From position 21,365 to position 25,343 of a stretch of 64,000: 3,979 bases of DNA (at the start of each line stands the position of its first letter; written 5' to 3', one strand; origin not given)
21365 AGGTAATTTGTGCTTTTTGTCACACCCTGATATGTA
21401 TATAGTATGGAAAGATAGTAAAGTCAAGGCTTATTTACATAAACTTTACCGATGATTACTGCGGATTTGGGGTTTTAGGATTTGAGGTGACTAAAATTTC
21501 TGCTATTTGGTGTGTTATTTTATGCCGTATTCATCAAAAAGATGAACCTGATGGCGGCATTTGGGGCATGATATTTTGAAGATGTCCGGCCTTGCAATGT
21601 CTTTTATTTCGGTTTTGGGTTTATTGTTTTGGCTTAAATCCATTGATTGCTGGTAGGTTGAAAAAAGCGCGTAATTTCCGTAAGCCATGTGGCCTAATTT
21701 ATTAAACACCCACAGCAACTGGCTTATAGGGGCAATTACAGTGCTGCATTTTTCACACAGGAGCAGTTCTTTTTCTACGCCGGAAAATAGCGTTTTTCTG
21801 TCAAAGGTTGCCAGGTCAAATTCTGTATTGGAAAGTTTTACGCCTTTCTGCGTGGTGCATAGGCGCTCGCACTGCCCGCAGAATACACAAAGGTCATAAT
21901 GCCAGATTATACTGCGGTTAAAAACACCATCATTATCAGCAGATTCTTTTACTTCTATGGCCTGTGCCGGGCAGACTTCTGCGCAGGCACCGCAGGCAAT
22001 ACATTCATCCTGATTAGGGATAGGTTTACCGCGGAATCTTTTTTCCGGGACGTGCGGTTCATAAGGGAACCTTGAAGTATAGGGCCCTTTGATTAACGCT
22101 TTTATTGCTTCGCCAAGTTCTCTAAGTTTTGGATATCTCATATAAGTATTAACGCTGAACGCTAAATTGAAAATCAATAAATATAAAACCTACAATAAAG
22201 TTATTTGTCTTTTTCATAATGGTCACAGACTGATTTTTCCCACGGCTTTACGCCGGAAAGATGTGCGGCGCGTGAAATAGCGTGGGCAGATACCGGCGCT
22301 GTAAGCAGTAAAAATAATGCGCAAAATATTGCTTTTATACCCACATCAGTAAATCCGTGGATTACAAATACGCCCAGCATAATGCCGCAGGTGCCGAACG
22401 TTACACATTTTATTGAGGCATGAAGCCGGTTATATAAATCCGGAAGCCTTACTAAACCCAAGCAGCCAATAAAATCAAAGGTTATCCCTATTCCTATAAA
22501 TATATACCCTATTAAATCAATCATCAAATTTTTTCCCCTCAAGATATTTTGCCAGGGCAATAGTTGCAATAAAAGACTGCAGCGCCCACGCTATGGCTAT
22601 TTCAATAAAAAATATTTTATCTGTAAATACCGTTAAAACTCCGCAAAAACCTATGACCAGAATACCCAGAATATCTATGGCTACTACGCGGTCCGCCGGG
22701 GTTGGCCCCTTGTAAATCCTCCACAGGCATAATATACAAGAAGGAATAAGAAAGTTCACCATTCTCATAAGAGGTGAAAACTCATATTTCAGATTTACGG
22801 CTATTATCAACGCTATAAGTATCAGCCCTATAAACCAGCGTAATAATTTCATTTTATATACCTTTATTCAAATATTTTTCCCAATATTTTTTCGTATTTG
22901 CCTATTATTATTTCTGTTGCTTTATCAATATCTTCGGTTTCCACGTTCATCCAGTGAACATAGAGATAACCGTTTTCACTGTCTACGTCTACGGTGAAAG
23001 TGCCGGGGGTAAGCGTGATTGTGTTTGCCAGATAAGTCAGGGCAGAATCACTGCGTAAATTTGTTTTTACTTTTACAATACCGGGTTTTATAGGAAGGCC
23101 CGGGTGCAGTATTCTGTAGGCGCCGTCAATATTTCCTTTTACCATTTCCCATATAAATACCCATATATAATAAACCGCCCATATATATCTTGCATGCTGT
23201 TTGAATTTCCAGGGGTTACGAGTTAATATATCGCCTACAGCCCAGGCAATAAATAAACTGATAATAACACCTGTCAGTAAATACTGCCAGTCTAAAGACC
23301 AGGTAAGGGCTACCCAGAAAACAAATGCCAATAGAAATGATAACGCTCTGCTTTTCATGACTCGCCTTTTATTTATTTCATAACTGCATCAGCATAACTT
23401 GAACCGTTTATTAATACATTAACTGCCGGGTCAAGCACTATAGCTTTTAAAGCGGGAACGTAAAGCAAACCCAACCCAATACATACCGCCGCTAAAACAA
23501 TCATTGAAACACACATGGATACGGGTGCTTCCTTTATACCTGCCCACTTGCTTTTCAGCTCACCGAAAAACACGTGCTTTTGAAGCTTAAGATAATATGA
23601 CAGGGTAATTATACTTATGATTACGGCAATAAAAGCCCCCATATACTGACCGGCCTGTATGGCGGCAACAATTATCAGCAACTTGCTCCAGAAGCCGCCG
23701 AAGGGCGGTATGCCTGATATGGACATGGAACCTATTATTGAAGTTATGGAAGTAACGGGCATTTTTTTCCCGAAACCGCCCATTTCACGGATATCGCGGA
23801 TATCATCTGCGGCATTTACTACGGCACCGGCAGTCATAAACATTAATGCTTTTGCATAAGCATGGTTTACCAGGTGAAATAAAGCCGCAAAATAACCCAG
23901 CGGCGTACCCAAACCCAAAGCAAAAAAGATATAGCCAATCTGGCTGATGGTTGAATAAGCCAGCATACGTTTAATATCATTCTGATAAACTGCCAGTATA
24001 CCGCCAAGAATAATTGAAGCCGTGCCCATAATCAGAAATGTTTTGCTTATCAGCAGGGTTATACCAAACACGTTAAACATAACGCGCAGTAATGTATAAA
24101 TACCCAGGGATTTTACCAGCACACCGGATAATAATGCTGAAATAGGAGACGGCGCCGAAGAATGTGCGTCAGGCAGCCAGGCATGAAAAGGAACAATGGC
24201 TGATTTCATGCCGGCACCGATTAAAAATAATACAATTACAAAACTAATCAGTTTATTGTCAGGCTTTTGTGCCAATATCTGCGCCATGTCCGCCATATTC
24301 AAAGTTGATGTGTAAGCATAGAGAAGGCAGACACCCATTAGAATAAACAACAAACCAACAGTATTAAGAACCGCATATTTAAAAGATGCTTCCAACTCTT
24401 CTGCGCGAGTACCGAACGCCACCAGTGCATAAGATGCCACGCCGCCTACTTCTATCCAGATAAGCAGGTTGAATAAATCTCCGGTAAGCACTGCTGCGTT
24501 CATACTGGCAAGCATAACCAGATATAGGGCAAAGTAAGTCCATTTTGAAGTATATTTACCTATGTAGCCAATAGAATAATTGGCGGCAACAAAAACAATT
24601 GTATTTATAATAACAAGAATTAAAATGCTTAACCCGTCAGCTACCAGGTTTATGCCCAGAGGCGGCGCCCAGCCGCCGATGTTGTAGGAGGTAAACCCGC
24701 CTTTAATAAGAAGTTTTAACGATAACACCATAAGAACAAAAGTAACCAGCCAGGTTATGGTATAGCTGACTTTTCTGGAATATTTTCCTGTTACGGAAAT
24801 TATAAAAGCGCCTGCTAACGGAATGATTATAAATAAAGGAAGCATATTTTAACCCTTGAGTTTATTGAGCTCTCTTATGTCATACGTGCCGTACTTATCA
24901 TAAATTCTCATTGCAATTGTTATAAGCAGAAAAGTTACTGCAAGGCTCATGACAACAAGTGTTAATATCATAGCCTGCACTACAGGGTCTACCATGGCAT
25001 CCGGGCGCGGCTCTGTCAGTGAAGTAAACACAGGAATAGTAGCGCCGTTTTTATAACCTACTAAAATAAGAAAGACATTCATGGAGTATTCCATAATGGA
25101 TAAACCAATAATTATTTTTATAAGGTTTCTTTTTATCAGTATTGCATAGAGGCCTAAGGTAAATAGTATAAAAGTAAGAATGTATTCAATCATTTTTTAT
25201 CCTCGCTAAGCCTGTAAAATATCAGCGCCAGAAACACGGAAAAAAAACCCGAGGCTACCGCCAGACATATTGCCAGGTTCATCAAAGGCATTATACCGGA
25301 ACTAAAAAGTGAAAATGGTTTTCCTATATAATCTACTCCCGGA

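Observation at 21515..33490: Group 4 membrane-bound [NiFe] hydrogenase fused to a full Mrp antiporter module and fronted by NAD(P)H-type (sulfhydrogenase beta/gamma-like) subunits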

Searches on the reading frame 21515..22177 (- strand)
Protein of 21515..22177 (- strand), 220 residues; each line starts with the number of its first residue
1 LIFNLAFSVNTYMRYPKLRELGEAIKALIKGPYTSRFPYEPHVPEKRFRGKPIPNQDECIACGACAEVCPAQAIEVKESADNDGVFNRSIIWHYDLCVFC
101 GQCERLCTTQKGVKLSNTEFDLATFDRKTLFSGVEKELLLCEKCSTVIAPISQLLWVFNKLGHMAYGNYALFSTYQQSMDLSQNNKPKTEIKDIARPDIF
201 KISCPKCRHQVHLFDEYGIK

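Call 5: search_protein_families(library=pfam, proteins=[window:21515-22177:-])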
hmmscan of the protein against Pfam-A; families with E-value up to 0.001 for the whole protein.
window:21515-22177:- (220 aa): 9 families
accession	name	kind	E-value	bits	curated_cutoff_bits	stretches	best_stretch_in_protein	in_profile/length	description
PF00037.32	Fer4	-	6.1e-11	42.1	21.1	2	53-75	2-24/24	4Fe-4S binding domain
PF12838.12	Fer4_7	-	2.1e-10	41.4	27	1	59-110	2-51/52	4Fe-4S dicluster domain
PF13187.11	Fer4_9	-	1.7e-07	31.6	27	1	58-110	1-50/52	4Fe-4S dicluster domain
PF12797.12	Fer4_2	-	7e-05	23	24.5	1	51-71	2-22/22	4Fe-4S binding domain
PF13484.11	Fer4_16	-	7.4e-05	23.9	30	1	58-81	1-25/66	4Fe-4S double cluster binding domain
PF13237.11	Fer4_10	-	0.00018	21.8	25.5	1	53-107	3-52/53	4Fe-4S dicluster domain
PF14697.11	Fer4_21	-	0.00029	21.4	35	0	56-75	38-58/59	4Fe-4S dicluster domain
PF12837.12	Fer4_6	-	0.0003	21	25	1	55-74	5-24/24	4Fe-4S binding domain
PF13183.11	Fer4_8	-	0.00082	20.3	27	1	57-108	3-65/68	4Fe-4S dicluster domain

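Call 27: search_solved_structures(query=window:21515-22141:-, max_evalue=0.001, show_alignments=1)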
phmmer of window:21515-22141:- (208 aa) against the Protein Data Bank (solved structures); distinct sequences matched with E-value up to 0.001: 50.
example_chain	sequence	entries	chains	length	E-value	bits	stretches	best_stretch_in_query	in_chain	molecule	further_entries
9sfi_T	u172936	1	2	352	2.8e-22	82.5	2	28-96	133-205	4Fe-4S ferredoxin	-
7z0s_F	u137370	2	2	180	4.1e-19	72.2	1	14-147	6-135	Formate hydrogenlyase subunit 6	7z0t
9sw6_H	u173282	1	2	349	6e-19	71.7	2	38-97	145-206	Tungsten formylmethanofuran dehydrogenase, subunit F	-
5t5i_F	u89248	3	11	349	2.8e-18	69.5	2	38-97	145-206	Tungsten formylmethanofuran dehydrogenase subunit fwdF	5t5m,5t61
9sfi_O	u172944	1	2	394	1.5e-14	57.3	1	45-105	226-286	Ferredoxin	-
9sw6_G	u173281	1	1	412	1.6e-14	57.2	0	47-97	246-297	Polyferredoxin protein MvhB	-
5lc5_I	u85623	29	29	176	4.2e-14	55.8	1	6-127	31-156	NADH dehydrogenase [ubiquinone] iron-sulfur protein 8, mitochondrial | Mitochondrial complex I, TYKY subunit | NADH:ubiquinone oxidoreductase core subunit S8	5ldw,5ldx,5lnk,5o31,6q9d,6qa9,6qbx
7v2c_B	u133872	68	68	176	5.2e-14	55.5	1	6-127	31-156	NADH dehydrogenase [ubiquinone] iron-sulfur protein 8, mitochondrial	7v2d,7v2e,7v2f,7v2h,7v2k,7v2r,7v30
6hum_I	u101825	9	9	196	6.2e-14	55.3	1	17-118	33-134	NAD(P)H-quinone oxidoreductase subunit I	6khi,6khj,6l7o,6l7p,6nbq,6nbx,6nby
7qsd_I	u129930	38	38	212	7.1e-14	55.1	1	6-127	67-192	NADH dehydrogenase [ubiquinone] iron-sulfur protein 8, mitochondrial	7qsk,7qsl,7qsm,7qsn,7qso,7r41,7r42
6zk9_9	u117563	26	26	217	7.4e-14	55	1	6-127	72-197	Mitochondrial complex I, TYKY subunit | Complex I-23kD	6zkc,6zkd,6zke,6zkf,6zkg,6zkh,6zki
5xtb_B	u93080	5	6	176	8.4e-14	54.9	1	6-127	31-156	NADH dehydrogenase [ubiquinone] iron-sulfur protein 8, mitochondrial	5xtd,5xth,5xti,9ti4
5gpn_b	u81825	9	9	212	8.8e-14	54.8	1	6-127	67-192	NADH dehydrogenase [ubiquinone] iron-sulfur protein 8 | NADH dehydrogenase [ubiquinone] iron-sulfur protein 8, mitochondrial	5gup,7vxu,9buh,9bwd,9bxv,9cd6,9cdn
6g2j_I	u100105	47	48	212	9e-14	54.8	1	6-127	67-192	NADH dehydrogenase [ubiquinone] iron-sulfur protein 8, mitochondrial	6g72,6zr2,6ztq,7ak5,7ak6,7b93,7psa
9iho_I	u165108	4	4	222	1e-13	54.5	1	13-126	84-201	NUIM (TYKY) subunit of mitochondrial NADH:ubiquinone oxidoreductase (Complex I)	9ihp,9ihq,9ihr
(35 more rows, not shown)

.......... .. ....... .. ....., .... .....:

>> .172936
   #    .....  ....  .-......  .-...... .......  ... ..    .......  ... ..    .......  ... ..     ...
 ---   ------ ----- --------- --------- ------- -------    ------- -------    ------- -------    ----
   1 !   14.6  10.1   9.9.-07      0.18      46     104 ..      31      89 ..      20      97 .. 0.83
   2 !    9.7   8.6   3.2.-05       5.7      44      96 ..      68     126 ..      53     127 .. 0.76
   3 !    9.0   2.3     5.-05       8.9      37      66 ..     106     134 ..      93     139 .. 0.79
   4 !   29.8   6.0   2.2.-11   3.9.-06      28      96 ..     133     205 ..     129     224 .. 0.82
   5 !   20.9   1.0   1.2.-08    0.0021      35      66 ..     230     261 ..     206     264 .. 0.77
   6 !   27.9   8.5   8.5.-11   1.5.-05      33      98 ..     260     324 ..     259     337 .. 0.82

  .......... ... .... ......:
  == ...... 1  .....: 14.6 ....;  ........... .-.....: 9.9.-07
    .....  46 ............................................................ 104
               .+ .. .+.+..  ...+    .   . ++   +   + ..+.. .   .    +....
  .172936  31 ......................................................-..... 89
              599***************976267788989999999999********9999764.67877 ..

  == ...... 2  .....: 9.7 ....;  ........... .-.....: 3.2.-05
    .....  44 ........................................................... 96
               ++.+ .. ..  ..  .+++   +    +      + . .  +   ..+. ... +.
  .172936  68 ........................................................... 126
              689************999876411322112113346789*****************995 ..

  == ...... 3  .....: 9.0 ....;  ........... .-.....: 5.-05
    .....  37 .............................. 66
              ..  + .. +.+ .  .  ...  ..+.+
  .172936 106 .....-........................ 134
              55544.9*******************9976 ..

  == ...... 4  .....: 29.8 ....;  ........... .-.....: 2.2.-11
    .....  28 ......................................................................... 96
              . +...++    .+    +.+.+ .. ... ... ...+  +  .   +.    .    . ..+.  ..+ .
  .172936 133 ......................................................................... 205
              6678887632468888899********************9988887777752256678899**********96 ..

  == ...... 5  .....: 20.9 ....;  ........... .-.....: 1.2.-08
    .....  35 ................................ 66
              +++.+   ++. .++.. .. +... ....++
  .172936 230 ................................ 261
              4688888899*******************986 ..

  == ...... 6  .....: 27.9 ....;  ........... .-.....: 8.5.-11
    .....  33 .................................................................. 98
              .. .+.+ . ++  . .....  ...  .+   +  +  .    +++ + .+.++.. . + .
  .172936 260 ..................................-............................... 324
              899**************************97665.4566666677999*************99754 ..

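Call 54: search_solved_structures(query=window:21515-22141:-, max_evalue=1e-18, show_alignments=2)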
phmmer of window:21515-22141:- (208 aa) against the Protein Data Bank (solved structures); distinct sequences matched with E-value up to 1e-18: 3.
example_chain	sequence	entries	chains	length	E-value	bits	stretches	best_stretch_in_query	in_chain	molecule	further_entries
9sfi_T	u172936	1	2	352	2.8e-22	82.5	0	28-96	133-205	4Fe-4S ferredoxin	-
7z0s_F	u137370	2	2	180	4.1e-19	72.2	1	14-147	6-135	Formate hydrogenlyase subunit 6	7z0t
9sw6_H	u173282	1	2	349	6e-19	71.7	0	38-97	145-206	Tungsten formylmethanofuran dehydrogenase, subunit F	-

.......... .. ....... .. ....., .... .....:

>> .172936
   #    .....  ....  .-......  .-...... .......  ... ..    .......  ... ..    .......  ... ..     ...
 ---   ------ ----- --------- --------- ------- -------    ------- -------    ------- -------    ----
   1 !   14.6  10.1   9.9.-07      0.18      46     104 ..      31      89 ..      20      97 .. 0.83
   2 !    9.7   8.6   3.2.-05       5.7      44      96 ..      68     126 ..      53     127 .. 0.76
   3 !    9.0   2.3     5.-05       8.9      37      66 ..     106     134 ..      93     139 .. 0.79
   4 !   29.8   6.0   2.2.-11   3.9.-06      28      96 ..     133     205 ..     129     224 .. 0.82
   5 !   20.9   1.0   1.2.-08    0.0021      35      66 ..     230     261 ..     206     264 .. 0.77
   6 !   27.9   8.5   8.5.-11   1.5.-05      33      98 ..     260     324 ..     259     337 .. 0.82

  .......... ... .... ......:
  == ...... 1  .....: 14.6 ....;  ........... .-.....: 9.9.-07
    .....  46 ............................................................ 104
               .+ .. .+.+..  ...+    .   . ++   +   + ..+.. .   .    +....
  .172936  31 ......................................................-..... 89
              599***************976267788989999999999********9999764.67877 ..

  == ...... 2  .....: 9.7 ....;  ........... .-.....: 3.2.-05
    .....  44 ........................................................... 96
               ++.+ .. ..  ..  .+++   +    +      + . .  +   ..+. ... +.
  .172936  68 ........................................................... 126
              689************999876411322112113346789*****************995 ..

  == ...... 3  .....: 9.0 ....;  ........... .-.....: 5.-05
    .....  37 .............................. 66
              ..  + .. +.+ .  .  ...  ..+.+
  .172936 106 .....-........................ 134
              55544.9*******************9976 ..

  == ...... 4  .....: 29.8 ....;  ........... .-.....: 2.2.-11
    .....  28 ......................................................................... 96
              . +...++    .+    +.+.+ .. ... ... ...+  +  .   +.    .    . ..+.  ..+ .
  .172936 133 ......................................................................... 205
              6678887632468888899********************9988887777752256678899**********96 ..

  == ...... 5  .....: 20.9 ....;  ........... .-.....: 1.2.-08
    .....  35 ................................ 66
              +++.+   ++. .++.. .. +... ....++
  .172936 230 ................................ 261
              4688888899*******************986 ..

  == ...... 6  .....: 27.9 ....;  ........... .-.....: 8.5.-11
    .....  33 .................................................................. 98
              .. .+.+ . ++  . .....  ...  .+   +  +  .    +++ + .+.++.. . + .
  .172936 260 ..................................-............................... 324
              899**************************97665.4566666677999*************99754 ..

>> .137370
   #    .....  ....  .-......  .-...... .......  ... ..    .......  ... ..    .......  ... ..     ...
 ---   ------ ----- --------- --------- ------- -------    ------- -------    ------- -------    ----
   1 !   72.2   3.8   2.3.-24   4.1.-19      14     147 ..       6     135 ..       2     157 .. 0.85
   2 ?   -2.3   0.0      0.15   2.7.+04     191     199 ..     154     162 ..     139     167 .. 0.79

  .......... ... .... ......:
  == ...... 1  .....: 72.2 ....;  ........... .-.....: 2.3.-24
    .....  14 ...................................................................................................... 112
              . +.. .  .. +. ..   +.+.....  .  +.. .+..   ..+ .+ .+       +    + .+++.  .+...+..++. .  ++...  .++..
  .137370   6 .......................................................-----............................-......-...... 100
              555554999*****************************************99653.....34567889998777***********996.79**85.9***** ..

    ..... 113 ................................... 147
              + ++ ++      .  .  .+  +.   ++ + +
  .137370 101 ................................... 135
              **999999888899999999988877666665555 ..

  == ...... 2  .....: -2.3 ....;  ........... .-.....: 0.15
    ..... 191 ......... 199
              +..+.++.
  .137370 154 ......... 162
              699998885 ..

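Call 67: search_protein_families(library=ncbifam, proteins=[window:21515-22141:-], max_evalue=0.00001)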
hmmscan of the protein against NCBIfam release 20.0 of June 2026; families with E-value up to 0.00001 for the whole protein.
window:21515-22141:- (208 aa): 28 families (the best 25 are shown)
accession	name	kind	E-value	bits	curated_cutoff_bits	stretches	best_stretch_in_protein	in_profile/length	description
NF009053.0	PRK12387.1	subfamily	2.8e-28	98.9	204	1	16-160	9-145/180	formate hydrogenlyase complex iron-sulfur subunit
NF006076.0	PRK08222.1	equivalog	4.1e-22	78.9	270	1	17-152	9-140/181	hydrogenase 4 subunit H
TIGR01971.1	NuoI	subfamily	3e-19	68.8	113.05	1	12-122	5-118/121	NADH-quinone oxidoreductase, chain I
NF004537.0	PRK05888.1-3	equivalog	6.7e-18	64.9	163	1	10-123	28-149/204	NADH-quinone oxidoreductase subunit NuoI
NF006221.0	PRK08348.1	subfamily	3.1e-17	62.5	124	1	9-115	7-105/136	NADH-plastoquinone oxidoreductase subunit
TIGR00403.1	ndhI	equivalog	2.5e-15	56.5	302.35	1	18-118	35-135/183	NAD(P)H-quinone oxidoreductase subunit I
NF004540.0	PRK05888.2-1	equivalog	5.1e-15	55.3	215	1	7-122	6-123/139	NADH-quinone oxidoreductase subunit NuoI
NF004539.0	PRK05888.1-5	equivalog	1.2e-14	54.4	225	1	11-127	22-142/162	NADH-quinone oxidoreductase subunit NuoI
NF004536.0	PRK05888.1-1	equivalog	1.6e-14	53.7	212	1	14-130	22-140/180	NADH-quinone oxidoreductase subunit NuoI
NF010590.0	PRK13984.1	equivalog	1.3e-13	50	946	1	12-104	17-111/611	putative oxidoreductase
NF042909.1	FMH_DH_FwdF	exception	3.4e-13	49.4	375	1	32-112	244-322/336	tungsten-dependent formylmethanofuran dehydrogenase subunit FwdF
NF004538.0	PRK05888.1-4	equivalog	7e-13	48.5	135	1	13-128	24-143/162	NADH-quinone oxidoreductase subunit NuoI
NF004543.0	PRK05888.2-5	equivalog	2.3e-11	43.6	243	1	12-98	26-113/217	NADH-quinone oxidoreductase subunit NuoI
NF040612.1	F420_dehyd_FpoI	exception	2.4e-11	43.6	180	1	6-98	3-97/135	F420H2 dehydrogenase subunit FpoI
NF004546.0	PRK05888.3-3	equivalog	7.7e-11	41.7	260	1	30-99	49-123/196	NADH-quinone oxidoreductase subunit NuoI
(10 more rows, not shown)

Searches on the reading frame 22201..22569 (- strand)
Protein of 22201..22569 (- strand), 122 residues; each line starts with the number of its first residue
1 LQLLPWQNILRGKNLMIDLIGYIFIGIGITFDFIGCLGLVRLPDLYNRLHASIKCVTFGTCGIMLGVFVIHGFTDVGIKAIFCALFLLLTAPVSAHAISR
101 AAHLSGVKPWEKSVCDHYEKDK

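Call 5: search_protein_families(library=pfam, proteins=[window:22201-22569:-])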
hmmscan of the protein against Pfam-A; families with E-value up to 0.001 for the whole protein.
window:22201-22569:- (122 aa): 1 family
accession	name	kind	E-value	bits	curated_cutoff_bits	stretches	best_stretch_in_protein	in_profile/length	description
PF03334.19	PhaG_MnhG_YufB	-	1e-23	83.8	23.4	1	24-103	1-80/80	Na+/H+ antiporter subunit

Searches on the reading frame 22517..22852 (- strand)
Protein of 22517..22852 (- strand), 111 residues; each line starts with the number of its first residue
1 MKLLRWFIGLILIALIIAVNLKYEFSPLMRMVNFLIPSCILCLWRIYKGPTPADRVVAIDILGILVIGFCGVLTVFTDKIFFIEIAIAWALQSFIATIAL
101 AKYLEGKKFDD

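Call 5: search_protein_families(library=pfam, proteins=[window:22517-22852:-])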
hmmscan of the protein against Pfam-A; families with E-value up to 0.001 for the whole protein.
window:22517-22852:- (111 aa): 1 family
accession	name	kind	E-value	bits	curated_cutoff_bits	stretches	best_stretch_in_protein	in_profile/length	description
PF04066.18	MrpF_PhaF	-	5.9e-16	59.1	23.3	1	53-105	1-53/53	Multiple resistance and pH regulation protein F (MrpF / PhaF)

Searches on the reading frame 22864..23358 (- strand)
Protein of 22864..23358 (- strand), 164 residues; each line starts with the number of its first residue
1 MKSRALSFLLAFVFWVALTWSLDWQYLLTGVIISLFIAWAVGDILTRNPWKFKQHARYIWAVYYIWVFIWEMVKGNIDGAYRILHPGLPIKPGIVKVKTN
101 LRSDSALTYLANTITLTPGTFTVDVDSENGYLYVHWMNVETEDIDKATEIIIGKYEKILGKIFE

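Call 5: search_protein_families(library=pfam, proteins=[window:22864-23358:-])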
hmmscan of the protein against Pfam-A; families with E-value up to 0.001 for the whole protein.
window:22864-23358:- (164 aa): 1 family
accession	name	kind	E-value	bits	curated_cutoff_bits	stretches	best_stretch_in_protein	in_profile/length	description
PF01899.21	MNHE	-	3.7e-45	153.7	27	1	8-162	1-145/145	Na+/H+ ion antiporter subunit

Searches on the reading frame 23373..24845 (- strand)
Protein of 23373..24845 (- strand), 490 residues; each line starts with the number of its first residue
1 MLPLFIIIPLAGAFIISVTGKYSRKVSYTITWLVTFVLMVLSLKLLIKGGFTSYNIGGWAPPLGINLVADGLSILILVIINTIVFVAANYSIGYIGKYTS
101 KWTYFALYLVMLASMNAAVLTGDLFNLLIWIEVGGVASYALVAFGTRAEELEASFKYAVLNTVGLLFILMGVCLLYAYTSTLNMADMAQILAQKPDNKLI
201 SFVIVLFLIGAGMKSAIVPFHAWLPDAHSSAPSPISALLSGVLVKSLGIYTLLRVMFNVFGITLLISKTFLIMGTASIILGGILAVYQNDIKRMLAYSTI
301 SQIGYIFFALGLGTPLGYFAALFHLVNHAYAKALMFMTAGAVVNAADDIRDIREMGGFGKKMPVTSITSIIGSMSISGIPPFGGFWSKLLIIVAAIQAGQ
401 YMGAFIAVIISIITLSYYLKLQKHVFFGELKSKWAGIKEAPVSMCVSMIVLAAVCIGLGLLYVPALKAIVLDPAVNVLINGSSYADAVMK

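Call 5: search_protein_families(library=pfam, proteins=[window:23373-24845:-])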
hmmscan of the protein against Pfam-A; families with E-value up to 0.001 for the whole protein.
window:23373-24845:- (490 aa): 3 families
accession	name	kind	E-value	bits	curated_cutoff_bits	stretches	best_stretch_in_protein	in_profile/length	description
PF00361.26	Proton_antipo_M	-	3.4e-72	243.6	21.5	1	122-414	2-294/294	NADH:quinone oxidoreductase/Mrp antiporter, TM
PF10125.14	NADHdeh_related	-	5.5e-07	29.7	27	1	111-224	78-185/218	NADH dehydrogenase I, subunit N related protein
PF00662.26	Proton_antipo_N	-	0.00017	21.9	24.5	1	64-105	10-51/51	NADH-Ubiquinone oxidoreductase (complex I), chain 5 N-terminus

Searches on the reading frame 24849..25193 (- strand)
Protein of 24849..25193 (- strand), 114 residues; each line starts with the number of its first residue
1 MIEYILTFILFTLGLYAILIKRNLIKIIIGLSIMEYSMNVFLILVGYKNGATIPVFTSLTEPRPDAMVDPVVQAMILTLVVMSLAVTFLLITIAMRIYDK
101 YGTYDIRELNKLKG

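Call 5: search_protein_families(library=pfam, proteins=[window:24849-25193:-])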
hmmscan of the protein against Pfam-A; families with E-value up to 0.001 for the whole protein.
window:24849-25193:- (114 aa): 1 family
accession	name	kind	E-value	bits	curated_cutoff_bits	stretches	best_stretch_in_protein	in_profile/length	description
PF00420.29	Oxidored_q2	-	8.9e-25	86.7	26.1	1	4-114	3-95/95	NADH-ubiquinone/plastoquinone oxidoreductase chain 4L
